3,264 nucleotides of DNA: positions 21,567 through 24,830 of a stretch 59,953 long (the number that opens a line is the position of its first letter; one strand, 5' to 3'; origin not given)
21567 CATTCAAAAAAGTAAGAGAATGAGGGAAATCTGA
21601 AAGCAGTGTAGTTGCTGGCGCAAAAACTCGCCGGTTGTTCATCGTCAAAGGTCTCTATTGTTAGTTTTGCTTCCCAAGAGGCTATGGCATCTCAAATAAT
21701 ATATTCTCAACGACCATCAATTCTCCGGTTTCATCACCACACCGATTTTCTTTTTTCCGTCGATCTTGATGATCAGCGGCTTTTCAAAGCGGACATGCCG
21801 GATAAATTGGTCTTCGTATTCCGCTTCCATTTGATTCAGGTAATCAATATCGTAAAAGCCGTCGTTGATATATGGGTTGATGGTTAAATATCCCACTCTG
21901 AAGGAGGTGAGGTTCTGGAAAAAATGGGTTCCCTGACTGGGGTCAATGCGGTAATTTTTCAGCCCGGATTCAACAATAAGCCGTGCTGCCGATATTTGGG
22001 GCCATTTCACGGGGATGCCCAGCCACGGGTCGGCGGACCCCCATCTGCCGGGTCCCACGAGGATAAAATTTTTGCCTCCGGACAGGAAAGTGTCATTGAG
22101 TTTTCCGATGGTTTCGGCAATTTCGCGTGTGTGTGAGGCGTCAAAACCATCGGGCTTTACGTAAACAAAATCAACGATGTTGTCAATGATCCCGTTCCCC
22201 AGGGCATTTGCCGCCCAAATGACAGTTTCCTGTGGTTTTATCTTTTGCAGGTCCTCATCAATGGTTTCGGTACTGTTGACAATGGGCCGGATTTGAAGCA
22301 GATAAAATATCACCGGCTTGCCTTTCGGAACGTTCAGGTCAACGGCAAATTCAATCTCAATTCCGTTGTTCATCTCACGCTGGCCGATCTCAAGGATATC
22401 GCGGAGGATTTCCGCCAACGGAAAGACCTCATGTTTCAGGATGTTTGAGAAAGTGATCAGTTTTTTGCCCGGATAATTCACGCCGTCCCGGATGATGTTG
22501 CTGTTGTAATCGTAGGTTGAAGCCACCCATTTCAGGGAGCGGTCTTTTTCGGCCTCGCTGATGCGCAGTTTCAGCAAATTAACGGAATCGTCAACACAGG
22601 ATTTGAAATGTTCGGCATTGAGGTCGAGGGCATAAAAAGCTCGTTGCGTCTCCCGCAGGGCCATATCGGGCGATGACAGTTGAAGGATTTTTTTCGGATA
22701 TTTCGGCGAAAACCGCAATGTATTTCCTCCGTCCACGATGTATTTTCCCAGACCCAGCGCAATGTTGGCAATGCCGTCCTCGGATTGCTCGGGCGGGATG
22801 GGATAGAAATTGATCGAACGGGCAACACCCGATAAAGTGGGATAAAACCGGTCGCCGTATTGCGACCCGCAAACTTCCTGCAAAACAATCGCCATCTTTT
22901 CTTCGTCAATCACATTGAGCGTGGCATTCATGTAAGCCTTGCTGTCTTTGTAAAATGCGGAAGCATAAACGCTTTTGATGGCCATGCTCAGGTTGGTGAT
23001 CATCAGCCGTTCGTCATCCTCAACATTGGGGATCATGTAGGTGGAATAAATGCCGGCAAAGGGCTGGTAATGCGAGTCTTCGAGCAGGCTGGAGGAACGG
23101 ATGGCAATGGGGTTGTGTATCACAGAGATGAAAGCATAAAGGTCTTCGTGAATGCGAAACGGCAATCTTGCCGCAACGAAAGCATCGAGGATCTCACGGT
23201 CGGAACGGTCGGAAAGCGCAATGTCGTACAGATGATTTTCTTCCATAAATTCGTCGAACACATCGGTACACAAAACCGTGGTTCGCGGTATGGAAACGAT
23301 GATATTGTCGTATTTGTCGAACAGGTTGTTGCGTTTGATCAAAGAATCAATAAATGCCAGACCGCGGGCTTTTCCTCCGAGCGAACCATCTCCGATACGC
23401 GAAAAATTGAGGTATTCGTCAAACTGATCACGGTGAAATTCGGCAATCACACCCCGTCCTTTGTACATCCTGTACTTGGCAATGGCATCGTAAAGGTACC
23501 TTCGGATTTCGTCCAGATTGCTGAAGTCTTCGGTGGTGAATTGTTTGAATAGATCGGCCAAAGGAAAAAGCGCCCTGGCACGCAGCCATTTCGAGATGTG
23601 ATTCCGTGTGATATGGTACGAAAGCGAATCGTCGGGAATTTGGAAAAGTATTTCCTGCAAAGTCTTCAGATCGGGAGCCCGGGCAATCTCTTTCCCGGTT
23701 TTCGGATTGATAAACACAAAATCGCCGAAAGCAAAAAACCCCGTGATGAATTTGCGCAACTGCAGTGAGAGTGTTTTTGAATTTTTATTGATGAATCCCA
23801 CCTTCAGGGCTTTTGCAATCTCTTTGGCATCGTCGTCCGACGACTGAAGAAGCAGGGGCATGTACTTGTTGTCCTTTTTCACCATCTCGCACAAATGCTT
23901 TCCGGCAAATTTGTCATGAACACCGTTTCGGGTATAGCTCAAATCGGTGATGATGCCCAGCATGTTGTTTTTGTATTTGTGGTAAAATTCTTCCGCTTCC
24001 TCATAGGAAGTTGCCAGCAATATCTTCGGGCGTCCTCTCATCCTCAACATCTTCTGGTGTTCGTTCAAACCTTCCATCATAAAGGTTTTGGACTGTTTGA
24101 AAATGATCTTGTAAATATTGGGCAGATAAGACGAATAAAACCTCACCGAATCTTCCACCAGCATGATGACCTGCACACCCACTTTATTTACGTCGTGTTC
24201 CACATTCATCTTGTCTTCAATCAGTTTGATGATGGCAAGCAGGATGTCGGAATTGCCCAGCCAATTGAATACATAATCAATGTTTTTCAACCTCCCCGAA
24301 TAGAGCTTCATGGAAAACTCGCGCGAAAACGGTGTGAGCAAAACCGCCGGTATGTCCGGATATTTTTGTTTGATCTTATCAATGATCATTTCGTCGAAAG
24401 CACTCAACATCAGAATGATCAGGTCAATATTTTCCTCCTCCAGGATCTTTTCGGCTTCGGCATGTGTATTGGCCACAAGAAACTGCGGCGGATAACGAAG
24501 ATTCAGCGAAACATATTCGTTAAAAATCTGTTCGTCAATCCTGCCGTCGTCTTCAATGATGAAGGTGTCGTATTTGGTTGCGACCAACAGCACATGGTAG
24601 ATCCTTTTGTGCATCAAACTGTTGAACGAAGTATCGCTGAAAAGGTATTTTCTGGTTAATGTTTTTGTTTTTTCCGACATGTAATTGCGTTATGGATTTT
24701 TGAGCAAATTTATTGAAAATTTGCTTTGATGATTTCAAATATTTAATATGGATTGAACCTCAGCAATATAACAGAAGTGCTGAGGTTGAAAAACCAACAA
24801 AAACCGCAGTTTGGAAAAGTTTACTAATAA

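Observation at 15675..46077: Three giant T9SS cargo genes (1751, 1570 and 5387 codons) form a ~30 kb surface-protein locus around one receiver/PPDK_N gene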

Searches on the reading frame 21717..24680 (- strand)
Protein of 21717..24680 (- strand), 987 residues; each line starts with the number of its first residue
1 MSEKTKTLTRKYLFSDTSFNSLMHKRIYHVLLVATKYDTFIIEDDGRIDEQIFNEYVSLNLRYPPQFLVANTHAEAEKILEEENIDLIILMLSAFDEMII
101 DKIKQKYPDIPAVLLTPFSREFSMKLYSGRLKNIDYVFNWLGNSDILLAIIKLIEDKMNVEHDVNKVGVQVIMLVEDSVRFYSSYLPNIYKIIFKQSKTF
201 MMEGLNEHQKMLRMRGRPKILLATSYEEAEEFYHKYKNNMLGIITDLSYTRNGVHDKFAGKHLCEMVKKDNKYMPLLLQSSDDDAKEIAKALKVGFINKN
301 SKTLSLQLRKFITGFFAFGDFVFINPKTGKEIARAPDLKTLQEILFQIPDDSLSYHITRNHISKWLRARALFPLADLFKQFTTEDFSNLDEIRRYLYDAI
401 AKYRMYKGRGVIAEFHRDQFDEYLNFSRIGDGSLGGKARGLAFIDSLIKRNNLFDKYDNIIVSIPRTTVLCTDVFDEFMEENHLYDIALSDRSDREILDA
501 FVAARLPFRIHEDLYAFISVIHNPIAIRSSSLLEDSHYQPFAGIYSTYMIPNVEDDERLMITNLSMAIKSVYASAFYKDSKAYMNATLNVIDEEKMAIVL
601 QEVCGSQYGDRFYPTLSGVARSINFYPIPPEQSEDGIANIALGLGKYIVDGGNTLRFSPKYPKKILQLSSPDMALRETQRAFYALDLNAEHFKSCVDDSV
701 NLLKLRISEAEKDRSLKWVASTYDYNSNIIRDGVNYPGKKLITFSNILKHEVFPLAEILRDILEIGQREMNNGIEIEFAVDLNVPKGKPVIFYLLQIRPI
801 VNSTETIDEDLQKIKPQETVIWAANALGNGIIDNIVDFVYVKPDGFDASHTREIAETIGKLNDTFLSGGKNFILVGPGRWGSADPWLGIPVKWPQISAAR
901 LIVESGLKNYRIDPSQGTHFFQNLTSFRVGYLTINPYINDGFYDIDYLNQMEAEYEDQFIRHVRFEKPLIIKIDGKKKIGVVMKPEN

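Call 4: search_protein_families(library=pfam, proteins=[window:21717-24680:-], max_evalue=0.01)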
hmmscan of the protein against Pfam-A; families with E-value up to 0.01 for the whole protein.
window:21717-24680:- (987 aa): 2 families
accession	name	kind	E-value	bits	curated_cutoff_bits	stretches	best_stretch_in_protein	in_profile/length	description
PF01326.24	PPDK_N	-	3.1e-39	135.6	27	1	433-817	3-326/328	Pyruvate phosphate dikinase, AMP/ATP-binding domain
PF00072.30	Response_reg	-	0.0034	18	30.2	0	210-298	16-95/111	Response regulator receiver domain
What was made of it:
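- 21717..24680 (-): Gene R, 987 aa. Order: degenerate receiver-like region, REC, PPDK_N (ATP-grasp), then a ~170-aa C-terminal region. It is a conserved Bacteroidales gene and is not part of the cargo set. PPDK_N E = 3e-39 and weak Response_reg (call 4).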

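Call 9: search_protein_families(library=ncbifam, proteins=[window:21717-24680:-], max_evalue=0.01)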
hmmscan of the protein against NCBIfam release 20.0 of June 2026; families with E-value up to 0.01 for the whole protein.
window:21717-24680:- (987 aa): 6 families
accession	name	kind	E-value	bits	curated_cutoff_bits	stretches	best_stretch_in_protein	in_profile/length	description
NF004881.0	PRK06241.2-2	equivalog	1.7e-13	49.7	883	1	457-607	29-184/898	phosphoenolpyruvate synthase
NF052631.1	prodigiosin_PigC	equivalog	7e-13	47.4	1300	1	462-604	31-168/883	prodigiosin ligase PigC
NF052632.1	undecylprod_RedH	equivalog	6.4e-11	40.9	1350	1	462-606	32-166/880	undecylprodigiosin ligase RedH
NF004508.0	PRK05849.1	equivalog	1.1e-06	27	501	0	726-816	149-233/789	hypothetical protein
TIGR01418.1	PEP_synth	equivalog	4.2e-06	25.4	739.75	1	477-800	63-329/784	pyruvate, water dikinase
NF005057.0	PRK06464.1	equivalog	1e-05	23.8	598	1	487-651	78-231/798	phosphoenolpyruvate synthase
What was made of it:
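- On PorX-like T9SS response regulator: R has PPDK_N and no PglZ match (calls 4, 9).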

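Call 14: find_encoding_contigs(protein=window:21717-24680:-, flank=10000, max_places=6)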
Protein window:21717-24680:- (987 aa): 7 contigs read that carry it; 6 places shown.
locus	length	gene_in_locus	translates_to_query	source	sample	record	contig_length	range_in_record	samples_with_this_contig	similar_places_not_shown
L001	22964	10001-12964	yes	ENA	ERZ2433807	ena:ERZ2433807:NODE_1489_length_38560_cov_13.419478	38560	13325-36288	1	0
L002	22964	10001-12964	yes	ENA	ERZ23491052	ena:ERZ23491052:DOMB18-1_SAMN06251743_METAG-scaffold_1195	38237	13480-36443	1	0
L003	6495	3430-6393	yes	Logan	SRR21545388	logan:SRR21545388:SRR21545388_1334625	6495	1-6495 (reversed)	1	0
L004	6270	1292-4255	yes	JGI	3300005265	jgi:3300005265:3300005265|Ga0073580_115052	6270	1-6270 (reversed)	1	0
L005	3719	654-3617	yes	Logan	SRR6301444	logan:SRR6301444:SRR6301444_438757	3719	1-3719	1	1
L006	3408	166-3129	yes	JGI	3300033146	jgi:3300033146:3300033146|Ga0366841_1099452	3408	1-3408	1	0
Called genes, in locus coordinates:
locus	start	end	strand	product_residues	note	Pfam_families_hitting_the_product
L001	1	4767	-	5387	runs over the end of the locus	-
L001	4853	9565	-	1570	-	PF00041:fn3 (faint), PF05048:NosD, PF13229:Beta_helix, PF05048:NosD, PF18962:Por_Secre_tail (faint), PF13385:Laminin_G_3, PF13860:FlgD_ig (weak)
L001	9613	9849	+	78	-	-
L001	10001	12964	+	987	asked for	PF01326:PPDK_N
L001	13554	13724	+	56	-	-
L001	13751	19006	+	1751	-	PF13895:Ig_2 (faint), PF00047:ig (faint), PF16680:Ig_4 (faint), PF07679:I-set (weak), PF13927:Ig_3, PF18962:Por_Secre_tail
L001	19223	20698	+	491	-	PF00370:FGGY_N, PF02782:FGGY_C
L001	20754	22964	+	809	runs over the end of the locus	PF13802:Gal_mutarotas_2, PF01055:Glyco_hydro_31_2nd, PF21365:Glyco_hydro_31_3rd, PF17137:DUF5110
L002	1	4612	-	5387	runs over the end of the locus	-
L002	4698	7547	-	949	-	PF18962:Por_Secre_tail (faint), PF13385:Laminin_G_3, PF13860:FlgD_ig (weak)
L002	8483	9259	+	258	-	-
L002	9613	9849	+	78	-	-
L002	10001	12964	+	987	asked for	PF01326:PPDK_N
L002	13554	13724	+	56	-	-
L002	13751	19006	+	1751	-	PF13895:Ig_2 (faint), PF00047:ig (faint), PF16680:Ig_4 (faint), PF07679:I-set (weak), PF13927:Ig_3, PF18962:Por_Secre_tail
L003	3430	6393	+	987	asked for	PF01326:PPDK_N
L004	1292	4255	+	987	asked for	PF01326:PPDK_N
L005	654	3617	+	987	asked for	PF01326:PPDK_N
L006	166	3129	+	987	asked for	PF01326:PPDK_N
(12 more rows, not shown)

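Call 15: find_homologous_proteins(query=window:21717-24680:-, max_evalue=1e-10)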
Query window:21717-24680:- (987 aa): 8000 proteins with E <= 1e-10 among 8000 candidates; the best 120 are listed.
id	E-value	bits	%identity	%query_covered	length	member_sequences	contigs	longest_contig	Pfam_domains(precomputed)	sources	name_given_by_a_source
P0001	0.0e+0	2191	100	98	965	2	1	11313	PF01326.25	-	-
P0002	0.0e+0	1853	82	100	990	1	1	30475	PF01326.25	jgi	-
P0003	0.0e+0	1850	81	100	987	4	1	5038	PF01326.25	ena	-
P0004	0.0e+0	1847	81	100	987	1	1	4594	PF01326.25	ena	-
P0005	0.0e+0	1826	80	100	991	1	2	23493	PF01326.25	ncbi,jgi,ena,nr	ncbi:MAG: phosphoenolpyruvate synthase [Bacteroidetes bacterium 4484_276]|nr:MAG: phosphoenolpyruvat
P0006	0.0e+0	1819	81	100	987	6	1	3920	PF01326.25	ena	-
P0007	0.0e+0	1808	81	98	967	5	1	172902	PF01326.25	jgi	-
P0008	0.0e+0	1803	79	100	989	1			PF01326.25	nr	nr:phosphoenolpyruvate synthase [Bacteroidota bacterium]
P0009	0.0e+0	1802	79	100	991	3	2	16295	PF01326.25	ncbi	ncbi:MAG: PEP/pyruvate-binding domain-containing protein [Bacteroidota bacterium]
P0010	0.0e+0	1794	79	100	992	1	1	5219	PF01326.25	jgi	jgi:hypothetical protein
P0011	0.0e+0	1789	79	99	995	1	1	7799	PF01326.25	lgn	-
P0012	0.0e+0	1784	78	100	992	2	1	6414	PF01326.25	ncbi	-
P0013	0.0e+0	1780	79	99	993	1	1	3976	PF01326.25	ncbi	-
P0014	0.0e+0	1776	78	100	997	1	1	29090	PF01326.25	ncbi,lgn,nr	ncbi:MAG: phosphoenolpyruvate synthase [Bacteroidales bacterium]|nr:phosphoenolpyruvate synthase [Ba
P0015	0.0e+0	1772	78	100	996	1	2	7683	PF01326.25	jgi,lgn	-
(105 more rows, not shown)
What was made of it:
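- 21717..24680 (-): More than 8000 homologues, the best at 65-82% identity over the full length (call 15).
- Checked: That gene carries PPDK_N (E = 3e-39) plus a weak Response_reg match that is below cut-off here but recorded in most orthologues (calls 4, 15).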

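Call 16: find_related_loci(query=window:21717-24680:-, collection=genome_contigs, flank=10000)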
Query window:21717-24680:- (987 aa) in genome_contigs; peptide patterns used: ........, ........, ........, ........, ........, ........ (x = any residue, [..] = any of these).
599 stretches matched a pattern (row limit reached: there are more); 586 encode a relative of the query (tblastn E <= 1e-3); the best 80 are kept; 80 distinct loci.
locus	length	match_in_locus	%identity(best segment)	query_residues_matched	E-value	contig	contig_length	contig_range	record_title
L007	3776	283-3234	77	1-984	0e+0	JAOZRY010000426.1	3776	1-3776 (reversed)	MAG: Bacteroidales bacterium isolate GMC6.maxbin2.173_sub GMC6_42595_length_3776_cov_18.500403, whole genome shotgun seq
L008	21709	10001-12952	77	1-984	0e+0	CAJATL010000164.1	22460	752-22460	MAG: uncultured Bacteroidetes bacterium isolate Loc090907-6m_bin-095 genome assembly, contig: bin-095:164/424, whole gen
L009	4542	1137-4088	77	1-984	0e+0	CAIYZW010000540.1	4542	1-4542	MAG: uncultured Bacteroidetes bacterium isolate Ja1_bin-3933 genome assembly, contig: bin-3933:0540/1089, whole genome s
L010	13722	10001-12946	74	3-984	0e+0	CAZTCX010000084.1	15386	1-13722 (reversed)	MAG TPA_asm: uncultured Lentimicrobiaceae bacterium isolate SRP263991_co6_153 genome assembly, contig: NODE_4031_length_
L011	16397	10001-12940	73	11-986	0e+0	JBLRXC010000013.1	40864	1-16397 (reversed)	MAG: Bacteroidales bacterium isolate TamC05-27 NODE_13_length_40864_cov_4.170030, whole genome shotgun sequence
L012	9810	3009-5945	70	9-984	0e+0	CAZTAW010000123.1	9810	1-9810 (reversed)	MAG TPA_asm: uncultured Bacteroidales bacterium isolate SRP141376_co2_262 genome assembly, contig: NODE_12885_length_981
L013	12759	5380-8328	71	9-987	0e+0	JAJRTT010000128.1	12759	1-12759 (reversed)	MAG: Bacteroidetes bacterium isolate Dive96_bin10.114 k141_1004785, whole genome shotgun sequence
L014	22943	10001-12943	70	9-986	0e+0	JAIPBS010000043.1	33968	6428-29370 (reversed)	MAG: Bacteroidales bacterium isolate Tobar14m-G11 Tobar14m-C765, whole genome shotgun sequence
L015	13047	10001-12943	71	9-985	0e+0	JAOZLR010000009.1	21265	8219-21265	MAG: Bacteroidales bacterium isolate GMC10.metabat2.87 NODE_1213_length_21265_cov_49.326968, whole genome shotgun sequen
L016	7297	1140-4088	70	9-987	0e+0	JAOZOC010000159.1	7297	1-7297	MAG: Bacteroidales bacterium isolate GMC4.concoct.313 GMC4_17544_length_7297_cov_6.571389, whole genome shotgun sequence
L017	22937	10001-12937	69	9-984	0e+0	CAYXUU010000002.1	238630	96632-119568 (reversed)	MAG TPA_asm: uncultured Bacteroidales bacterium isolate SRP167671_co1_178 genome assembly, contig: NODE_19_length_238630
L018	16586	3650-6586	71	11-985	0e+0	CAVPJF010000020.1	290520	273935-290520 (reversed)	MAG: uncultured Bacteroidales bacterium isolate MFD00032.bin.2.160 genome assembly, contig: contig_35873, whole genome s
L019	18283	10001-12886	71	29-986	0e+0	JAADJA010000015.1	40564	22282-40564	MAG: Chlorobiota bacterium isolate M_MetaBat.92 contig-127_1515, whole genome shotgun sequence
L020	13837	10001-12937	69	9-984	0e+0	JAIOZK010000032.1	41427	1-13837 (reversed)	MAG: Bacteroidales bacterium isolate Tobar13.5m-G7 Tobar13-5m-C1057, whole genome shotgun sequence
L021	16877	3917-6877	68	1-984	0e+0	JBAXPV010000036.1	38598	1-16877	MAG: Bacteroidota bacterium isolate ELA540 MAG540_36, whole genome shotgun sequence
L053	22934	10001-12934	67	11-985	0e+0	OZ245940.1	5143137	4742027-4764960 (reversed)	MAG: Bacteroidales bacterium isolate 16348817-e9c6-4614-bd1d-2438ea9eb1e5 genome assembly, chromosome: 1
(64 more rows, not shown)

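Call 20: find_encoding_contigs(protein=P0007, flank=10000, max_places=2)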
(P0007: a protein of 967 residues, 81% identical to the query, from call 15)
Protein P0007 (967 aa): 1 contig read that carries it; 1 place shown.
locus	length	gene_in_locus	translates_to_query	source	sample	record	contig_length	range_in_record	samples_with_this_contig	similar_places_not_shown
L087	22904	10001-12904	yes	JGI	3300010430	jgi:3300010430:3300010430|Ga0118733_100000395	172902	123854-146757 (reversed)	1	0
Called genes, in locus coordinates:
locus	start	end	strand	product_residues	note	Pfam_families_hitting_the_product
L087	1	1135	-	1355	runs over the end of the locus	PF08126:Propeptide_C25, PF01364:Peptidase_C25, PF18962:Por_Secre_tail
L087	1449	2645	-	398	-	PF12704:MacB_PCD, PF02687:FtsX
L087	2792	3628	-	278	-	PF13489:Methyltransf_23, PF01739:CheR (faint), PF05175:MTS (weak), PF02390:Methyltransf_4 (faint), PF13847:Methyltransf_31, PF08241:Methyltransf_11, PF08242:Methyltransf_12, PF13649:Methyltransf_25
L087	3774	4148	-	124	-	PF02033:RBFA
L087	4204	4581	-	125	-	-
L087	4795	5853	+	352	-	PF06580:His_kinase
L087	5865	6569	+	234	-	PF00072:Response_reg, PF04397:LytTR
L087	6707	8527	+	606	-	PF00664:ABC_membrane, PF02463:SMC_N (faint), PF00005:ABC_tran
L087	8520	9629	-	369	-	PF00512:HisKA (weak), PF02518:HATPase_c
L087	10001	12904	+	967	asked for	PF01326:PPDK_N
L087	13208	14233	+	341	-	-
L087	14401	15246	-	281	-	PF18962:Por_Secre_tail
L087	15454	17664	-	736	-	PF13620:CarboxypepD_reg, PF13715:CarbopepD_reg_2, PF07715:Plug, PF00593:TonB_dep_Rec_b-barrel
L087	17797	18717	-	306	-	-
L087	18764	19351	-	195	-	-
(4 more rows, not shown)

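Call 21: find_encoding_contigs(protein=P0002, flank=10000, max_places=2)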
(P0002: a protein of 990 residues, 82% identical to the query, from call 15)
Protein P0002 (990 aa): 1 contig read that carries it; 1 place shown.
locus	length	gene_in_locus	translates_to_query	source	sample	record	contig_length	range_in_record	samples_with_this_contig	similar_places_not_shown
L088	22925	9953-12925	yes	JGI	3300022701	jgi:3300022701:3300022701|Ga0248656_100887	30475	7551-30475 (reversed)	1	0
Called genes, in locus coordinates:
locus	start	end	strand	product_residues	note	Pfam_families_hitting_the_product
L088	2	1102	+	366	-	?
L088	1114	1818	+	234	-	PF00072:Response_reg, PF04397:LytTR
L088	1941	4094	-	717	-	PF05170:AsmA (weak), PF05359:DUF748, PF13116:YhdP (faint), PF27051:TamB_N (faint), PF05359:DUF748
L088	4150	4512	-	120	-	PF07784:DUF1622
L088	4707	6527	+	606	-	PF00664:ABC_membrane, PF00005:ABC_tran, PF02463:SMC_N (weak)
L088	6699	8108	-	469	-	-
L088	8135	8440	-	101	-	-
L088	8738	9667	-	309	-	PF00512:HisKA (weak), PF02518:HATPase_c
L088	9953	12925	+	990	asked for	PF01326:PPDK_N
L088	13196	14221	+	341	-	PF10282:Lactonase (faint)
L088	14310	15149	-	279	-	PF18962:Por_Secre_tail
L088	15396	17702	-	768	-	PF13620:CarboxypepD_reg, PF13715:CarbopepD_reg_2, PF07715:Plug, PF00593:TonB_dep_Rec_b-barrel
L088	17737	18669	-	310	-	-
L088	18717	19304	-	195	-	-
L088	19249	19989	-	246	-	-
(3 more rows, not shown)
